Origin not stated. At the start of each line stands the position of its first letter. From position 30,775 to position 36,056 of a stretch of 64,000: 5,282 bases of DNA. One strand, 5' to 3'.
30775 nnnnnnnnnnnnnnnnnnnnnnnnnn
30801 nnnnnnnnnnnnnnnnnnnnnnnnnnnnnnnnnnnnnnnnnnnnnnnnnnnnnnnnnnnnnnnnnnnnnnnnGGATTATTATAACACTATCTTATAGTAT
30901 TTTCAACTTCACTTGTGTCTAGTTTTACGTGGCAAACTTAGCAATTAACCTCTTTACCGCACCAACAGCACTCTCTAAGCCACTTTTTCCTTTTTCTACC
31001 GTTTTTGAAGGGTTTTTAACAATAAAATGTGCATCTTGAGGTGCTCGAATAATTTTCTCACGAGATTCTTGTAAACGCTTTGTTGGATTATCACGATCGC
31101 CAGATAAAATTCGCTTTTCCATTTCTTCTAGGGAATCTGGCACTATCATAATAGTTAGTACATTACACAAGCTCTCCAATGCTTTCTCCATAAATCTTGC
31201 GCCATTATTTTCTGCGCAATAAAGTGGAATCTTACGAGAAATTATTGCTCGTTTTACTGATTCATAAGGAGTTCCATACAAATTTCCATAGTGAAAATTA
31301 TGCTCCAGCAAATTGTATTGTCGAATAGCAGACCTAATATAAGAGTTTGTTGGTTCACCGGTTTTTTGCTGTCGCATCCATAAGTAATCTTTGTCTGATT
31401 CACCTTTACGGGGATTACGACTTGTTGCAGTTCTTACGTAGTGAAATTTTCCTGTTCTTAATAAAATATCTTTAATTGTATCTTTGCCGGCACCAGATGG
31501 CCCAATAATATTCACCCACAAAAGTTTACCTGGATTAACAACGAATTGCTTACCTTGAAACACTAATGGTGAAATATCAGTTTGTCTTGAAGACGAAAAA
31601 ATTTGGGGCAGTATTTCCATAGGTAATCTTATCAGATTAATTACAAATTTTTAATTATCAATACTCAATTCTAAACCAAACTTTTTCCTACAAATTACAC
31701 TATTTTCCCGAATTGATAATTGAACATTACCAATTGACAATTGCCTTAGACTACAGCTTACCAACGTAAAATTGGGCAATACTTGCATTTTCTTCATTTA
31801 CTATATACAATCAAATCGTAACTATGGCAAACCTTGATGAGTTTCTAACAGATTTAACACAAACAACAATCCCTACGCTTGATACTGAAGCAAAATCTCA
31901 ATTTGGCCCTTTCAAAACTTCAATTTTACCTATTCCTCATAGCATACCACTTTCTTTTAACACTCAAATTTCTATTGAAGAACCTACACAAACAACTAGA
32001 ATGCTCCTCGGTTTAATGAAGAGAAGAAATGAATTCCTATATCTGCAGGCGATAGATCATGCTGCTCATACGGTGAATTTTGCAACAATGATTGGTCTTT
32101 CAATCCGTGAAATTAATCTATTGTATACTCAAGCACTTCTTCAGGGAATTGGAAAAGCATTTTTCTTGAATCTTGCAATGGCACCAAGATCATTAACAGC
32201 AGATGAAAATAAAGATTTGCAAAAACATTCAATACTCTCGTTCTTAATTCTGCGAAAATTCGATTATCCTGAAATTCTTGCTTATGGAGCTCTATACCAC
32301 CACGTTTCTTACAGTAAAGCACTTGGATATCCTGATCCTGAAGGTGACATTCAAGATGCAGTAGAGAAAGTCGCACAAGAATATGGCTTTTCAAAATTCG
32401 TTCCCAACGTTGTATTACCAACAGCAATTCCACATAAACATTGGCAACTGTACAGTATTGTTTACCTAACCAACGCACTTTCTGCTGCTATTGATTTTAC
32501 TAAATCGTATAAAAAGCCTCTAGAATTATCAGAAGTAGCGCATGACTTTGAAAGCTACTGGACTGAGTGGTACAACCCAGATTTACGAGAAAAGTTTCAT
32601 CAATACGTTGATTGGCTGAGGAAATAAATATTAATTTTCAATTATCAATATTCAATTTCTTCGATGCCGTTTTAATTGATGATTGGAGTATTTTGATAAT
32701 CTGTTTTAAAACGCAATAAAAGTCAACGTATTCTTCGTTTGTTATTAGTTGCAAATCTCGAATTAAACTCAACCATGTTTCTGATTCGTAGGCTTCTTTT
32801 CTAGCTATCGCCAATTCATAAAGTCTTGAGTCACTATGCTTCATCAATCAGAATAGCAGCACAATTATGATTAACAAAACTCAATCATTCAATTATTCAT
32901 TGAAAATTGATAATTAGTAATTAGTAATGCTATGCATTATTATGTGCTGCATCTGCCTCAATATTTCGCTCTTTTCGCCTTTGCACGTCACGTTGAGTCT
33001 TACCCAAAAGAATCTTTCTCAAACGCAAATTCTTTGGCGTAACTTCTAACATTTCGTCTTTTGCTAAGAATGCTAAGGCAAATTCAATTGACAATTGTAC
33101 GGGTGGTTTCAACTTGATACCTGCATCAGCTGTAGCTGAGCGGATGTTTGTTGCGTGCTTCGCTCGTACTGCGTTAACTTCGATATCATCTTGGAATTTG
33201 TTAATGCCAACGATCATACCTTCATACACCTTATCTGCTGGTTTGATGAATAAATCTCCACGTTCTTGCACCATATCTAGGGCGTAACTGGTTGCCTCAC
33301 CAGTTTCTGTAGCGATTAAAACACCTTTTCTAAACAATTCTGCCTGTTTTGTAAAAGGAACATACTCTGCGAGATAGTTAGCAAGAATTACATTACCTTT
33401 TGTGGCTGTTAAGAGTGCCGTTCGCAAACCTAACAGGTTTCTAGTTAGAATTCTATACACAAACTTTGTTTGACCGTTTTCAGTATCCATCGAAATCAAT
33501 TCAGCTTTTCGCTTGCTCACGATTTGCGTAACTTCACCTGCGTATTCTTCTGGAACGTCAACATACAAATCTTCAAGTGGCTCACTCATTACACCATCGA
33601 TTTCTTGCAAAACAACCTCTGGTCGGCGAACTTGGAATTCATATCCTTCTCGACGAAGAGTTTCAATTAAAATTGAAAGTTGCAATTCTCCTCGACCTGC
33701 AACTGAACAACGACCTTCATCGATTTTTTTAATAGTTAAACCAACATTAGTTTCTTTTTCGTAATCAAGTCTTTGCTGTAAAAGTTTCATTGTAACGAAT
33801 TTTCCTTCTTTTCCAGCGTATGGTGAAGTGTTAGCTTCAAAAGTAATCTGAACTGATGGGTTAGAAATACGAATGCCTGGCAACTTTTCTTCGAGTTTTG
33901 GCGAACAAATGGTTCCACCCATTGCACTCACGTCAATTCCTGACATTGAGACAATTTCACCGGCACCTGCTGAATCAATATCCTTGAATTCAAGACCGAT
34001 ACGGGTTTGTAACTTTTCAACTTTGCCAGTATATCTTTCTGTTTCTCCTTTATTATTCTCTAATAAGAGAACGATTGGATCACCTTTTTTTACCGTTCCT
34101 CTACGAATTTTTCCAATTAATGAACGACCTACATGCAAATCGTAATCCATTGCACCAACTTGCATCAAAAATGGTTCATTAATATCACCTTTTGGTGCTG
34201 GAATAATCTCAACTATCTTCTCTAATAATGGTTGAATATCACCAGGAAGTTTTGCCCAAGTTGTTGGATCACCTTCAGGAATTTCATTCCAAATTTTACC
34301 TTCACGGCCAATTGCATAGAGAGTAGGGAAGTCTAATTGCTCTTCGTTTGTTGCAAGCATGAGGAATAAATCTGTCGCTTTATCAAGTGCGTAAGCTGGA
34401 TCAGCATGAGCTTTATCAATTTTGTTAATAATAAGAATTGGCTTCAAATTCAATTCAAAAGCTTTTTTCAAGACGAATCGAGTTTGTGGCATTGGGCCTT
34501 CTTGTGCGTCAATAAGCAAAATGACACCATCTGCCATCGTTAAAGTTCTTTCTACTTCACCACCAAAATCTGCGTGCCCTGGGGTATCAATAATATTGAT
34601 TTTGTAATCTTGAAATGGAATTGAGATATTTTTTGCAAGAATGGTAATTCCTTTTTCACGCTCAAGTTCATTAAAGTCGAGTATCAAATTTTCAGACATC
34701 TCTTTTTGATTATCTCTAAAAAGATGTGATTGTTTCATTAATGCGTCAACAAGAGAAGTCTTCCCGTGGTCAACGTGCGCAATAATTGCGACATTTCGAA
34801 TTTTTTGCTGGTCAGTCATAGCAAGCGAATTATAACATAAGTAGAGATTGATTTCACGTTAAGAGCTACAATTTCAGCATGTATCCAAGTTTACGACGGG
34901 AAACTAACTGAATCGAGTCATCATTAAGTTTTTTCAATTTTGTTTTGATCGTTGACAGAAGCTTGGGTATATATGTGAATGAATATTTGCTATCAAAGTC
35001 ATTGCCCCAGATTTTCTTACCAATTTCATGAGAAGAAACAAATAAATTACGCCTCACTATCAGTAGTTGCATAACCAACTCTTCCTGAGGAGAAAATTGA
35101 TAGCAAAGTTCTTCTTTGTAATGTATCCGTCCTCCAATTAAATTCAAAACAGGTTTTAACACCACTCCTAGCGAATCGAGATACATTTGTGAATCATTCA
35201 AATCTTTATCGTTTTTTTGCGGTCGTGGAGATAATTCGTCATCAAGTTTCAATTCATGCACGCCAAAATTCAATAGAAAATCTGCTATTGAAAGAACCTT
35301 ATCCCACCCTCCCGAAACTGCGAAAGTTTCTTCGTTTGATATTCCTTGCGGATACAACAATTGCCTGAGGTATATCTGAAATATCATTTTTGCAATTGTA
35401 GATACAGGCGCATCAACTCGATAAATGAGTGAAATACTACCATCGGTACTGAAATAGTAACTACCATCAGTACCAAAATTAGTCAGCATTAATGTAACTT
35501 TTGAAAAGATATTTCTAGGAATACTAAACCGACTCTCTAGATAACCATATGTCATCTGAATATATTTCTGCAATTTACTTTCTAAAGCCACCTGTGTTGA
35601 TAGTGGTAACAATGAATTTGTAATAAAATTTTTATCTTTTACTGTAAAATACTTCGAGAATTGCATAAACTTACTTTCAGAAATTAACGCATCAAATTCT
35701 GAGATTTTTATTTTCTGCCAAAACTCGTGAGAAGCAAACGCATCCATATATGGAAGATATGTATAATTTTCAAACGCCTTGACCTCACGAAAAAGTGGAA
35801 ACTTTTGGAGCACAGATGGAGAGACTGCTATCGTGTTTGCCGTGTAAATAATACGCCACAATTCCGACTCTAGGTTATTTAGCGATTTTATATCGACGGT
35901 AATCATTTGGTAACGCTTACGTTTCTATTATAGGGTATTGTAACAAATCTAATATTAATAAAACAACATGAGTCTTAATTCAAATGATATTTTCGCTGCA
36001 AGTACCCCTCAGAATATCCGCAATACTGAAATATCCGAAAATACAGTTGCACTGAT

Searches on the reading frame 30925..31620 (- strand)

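Call 6: search_protein_families(library=pfam, proteins=[window:30925-31620:-], max_evalue=0.001)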
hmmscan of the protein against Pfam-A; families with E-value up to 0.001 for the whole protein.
window:30925-31620:- (231 aa): 1 family
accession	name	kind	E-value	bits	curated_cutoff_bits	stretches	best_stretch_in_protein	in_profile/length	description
PF00625.27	Guanylate_kin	-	2.1e-13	50.8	25.2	1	38-202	7-164/182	Guanylate kinase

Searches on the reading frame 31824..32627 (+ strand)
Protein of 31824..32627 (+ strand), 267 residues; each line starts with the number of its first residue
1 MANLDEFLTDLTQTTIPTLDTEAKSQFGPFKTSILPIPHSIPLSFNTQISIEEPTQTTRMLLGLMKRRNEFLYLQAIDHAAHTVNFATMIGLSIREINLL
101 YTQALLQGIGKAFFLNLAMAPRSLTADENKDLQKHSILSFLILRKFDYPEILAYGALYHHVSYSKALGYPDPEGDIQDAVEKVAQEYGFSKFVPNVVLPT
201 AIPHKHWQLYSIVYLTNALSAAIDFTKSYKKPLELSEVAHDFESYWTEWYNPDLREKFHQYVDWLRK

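Call 6: search_protein_families(library=pfam, proteins=[window:31824-32627:+], max_evalue=0.001)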
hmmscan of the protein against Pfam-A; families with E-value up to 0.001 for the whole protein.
window:31824-32627:+ (267 aa): 0 families

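Call 8: search_protein_families(library=pfam, proteins=[window:31824-32627:+], max_evalue=10)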
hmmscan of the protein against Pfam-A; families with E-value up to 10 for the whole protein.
window:31824-32627:+ (267 aa): 1 family
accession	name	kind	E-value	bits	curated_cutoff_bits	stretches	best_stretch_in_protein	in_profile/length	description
PF01966.28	HD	-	0.0095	16.7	22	1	77-166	2-92/116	HD domain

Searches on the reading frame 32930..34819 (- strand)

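Call 6: search_protein_families(library=pfam, proteins=[window:32930-34819:-], max_evalue=0.001)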
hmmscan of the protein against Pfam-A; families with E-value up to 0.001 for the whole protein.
window:32930-34819:- (629 aa): 6 families
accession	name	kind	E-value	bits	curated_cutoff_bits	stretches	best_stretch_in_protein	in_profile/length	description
PF00009.33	GTP_EFTU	-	8.2e-53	179.2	26.5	1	6-207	2-187/188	Elongation factor Tu GTP binding domain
PF21018.2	BipA_C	-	9.3e-41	138.5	23.8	1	498-605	1-108/110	TypA/BipA C-terminal domain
PF00679.30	EFG_C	-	3.3e-12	46.7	27.9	1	411-491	2-83/89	Elongation factor G C-terminus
PF22042.2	EF-G_D2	-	1.9e-06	28.3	27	1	220-306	5-83/84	Elongation factor G domain 2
PF01926.29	MMR_HSR1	-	3.7e-06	27.5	21.9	1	10-133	2-113/113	50S ribosome-binding GTPase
PF03144.31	GTP_EFTU_D2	-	0.00021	22.1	30.3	1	234-305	4-73/73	Elongation factor Tu domain 2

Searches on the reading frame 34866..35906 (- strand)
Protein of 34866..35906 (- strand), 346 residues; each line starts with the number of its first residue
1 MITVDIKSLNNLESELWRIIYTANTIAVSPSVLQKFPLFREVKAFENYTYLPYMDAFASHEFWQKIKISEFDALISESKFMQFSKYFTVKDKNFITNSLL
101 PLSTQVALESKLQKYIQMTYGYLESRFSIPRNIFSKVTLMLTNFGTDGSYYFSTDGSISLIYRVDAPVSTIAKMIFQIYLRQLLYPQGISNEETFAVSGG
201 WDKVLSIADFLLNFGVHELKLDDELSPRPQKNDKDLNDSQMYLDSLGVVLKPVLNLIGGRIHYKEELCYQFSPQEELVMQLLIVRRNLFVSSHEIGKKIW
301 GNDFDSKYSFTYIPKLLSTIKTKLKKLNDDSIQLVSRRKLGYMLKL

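Call 6: search_protein_families(library=pfam, proteins=[window:34866-35906:-], max_evalue=0.001)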
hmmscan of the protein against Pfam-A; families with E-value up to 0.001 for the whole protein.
window:34866-35906:- (346 aa): 1 family
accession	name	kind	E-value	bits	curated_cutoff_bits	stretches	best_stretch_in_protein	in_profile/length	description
PF00486.34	Trans_reg_C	-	0.0003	21.3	26.2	1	270-344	5-77/77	Transcriptional regulatory protein, C terminal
